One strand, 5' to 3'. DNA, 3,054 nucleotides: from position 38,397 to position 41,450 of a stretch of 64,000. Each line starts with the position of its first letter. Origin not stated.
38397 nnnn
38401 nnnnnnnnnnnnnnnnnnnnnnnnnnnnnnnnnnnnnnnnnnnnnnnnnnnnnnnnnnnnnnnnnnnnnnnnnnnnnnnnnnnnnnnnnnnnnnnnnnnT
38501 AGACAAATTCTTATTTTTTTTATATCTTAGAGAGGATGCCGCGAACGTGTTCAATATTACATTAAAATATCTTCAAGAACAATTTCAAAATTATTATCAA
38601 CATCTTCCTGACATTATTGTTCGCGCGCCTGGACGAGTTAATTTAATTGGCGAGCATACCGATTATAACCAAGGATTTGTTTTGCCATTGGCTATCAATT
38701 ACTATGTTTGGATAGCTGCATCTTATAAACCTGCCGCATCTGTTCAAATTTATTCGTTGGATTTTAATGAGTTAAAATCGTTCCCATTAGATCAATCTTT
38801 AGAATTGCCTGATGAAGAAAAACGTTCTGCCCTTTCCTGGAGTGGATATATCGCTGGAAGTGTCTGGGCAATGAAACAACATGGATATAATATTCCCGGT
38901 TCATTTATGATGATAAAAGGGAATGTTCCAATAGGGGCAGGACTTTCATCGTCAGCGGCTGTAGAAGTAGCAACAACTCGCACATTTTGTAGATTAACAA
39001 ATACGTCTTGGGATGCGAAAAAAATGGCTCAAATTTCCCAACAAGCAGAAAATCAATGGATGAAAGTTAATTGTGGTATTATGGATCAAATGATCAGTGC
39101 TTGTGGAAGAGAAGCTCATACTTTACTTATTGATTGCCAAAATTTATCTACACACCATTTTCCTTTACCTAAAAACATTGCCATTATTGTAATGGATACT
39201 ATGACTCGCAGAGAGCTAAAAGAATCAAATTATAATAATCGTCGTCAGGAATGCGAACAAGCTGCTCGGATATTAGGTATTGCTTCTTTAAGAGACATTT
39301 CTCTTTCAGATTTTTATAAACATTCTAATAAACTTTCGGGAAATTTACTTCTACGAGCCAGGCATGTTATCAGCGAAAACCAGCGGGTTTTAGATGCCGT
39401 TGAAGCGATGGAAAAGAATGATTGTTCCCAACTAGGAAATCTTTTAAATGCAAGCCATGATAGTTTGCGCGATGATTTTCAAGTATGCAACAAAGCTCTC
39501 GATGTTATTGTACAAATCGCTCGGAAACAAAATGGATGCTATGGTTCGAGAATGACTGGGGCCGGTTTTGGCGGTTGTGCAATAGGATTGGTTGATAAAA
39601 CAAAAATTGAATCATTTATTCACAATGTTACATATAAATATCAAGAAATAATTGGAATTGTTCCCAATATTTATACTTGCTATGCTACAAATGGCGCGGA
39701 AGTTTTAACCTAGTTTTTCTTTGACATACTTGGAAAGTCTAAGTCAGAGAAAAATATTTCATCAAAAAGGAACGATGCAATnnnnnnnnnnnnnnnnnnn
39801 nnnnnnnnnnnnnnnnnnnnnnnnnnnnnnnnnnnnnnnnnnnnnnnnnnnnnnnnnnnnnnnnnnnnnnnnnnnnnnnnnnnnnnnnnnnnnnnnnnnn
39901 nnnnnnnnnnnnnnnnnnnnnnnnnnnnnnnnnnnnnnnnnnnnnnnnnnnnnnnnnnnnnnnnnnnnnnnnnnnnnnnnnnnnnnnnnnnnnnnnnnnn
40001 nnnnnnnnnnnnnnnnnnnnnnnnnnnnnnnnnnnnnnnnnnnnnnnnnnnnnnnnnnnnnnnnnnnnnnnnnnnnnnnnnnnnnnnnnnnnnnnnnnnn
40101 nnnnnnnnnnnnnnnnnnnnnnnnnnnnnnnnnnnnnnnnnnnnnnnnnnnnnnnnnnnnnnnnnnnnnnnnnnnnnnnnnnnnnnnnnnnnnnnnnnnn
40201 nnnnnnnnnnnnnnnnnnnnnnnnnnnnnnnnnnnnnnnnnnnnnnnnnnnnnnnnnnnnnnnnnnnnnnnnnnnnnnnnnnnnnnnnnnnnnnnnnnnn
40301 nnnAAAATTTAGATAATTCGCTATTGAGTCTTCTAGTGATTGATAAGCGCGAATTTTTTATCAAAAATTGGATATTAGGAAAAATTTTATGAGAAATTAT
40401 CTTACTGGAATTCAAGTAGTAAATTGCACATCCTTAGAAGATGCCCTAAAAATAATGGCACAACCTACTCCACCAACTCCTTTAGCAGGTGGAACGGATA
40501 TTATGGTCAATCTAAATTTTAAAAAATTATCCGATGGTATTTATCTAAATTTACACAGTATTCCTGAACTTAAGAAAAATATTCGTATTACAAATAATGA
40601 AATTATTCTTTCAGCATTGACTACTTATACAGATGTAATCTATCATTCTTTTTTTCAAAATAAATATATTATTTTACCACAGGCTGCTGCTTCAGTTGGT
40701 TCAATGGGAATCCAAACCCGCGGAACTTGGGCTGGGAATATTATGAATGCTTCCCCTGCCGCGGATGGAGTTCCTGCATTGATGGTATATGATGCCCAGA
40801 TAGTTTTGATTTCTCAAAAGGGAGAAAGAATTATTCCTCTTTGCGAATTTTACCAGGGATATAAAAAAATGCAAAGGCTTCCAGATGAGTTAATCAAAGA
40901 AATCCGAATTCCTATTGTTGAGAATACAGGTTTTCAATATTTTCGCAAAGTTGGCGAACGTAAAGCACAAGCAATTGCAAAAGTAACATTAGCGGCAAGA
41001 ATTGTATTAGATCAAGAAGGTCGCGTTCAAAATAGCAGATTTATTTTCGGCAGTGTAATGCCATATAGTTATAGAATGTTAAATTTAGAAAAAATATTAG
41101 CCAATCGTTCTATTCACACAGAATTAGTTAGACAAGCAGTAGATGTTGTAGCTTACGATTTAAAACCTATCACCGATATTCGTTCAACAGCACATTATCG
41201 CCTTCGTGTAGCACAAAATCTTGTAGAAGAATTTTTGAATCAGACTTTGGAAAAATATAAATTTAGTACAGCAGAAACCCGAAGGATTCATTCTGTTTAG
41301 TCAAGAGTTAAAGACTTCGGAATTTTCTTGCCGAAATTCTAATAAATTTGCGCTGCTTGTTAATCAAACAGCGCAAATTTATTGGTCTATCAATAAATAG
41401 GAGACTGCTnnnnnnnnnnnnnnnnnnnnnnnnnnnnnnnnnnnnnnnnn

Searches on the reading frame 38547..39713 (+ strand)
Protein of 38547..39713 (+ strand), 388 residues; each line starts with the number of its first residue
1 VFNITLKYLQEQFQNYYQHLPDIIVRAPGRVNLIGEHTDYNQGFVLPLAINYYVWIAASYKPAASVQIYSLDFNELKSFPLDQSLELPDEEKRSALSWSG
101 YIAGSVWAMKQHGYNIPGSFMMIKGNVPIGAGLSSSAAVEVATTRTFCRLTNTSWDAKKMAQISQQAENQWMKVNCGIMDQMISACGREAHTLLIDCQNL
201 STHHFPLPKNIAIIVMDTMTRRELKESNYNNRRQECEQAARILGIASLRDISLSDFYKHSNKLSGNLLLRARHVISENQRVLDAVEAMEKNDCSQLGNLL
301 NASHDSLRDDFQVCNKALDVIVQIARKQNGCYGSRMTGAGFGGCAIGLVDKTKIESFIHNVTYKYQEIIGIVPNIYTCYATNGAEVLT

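Call 53: search_protein_families(library=pfam, proteins=[window:38547-39713:+], max_evalue=0.00001)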
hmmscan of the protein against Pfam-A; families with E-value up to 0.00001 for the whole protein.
window:38547-39713:+ (388 aa): 3 families
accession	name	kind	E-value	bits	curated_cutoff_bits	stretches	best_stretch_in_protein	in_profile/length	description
PF10509.15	GalKase_gal_bdg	-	4.4e-22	77.8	23.1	1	11-59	1-48/49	Galactokinase galactose-binding signature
PF00288.32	GHMP_kinases_N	-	1.5e-17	64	22.3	1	101-187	2-86/87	GHMP kinases N terminal domain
PF08544.19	GHMP_kinases_C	-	4e-14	53.2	21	1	284-365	1-83/85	GHMP kinases C terminal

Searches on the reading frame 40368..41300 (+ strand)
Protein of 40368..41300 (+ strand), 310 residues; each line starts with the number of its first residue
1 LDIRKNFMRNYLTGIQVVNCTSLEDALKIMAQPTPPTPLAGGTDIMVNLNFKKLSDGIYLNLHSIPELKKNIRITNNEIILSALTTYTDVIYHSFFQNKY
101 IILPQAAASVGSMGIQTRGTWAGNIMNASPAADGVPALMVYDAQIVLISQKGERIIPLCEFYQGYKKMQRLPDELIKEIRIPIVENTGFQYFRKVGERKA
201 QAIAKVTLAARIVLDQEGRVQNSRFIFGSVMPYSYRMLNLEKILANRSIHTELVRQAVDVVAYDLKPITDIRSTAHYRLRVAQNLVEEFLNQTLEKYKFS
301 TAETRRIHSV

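Call 53: search_protein_families(library=pfam, proteins=[window:40368-41300:+], max_evalue=0.00001)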
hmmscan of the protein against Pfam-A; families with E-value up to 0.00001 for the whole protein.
window:40368-41300:+ (310 aa): 2 families
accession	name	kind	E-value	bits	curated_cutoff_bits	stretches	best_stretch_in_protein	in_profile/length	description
PF00941.27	FAD_binding_5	-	6.9e-38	130.6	27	1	16-182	4-168/170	FAD binding domain in molybdopterin dehydrogenase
PF03450.22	CO_deh_flav_C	-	4.3e-19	69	25.5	1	194-292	4-101/102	CO dehydrogenase flavoprotein C-terminal domain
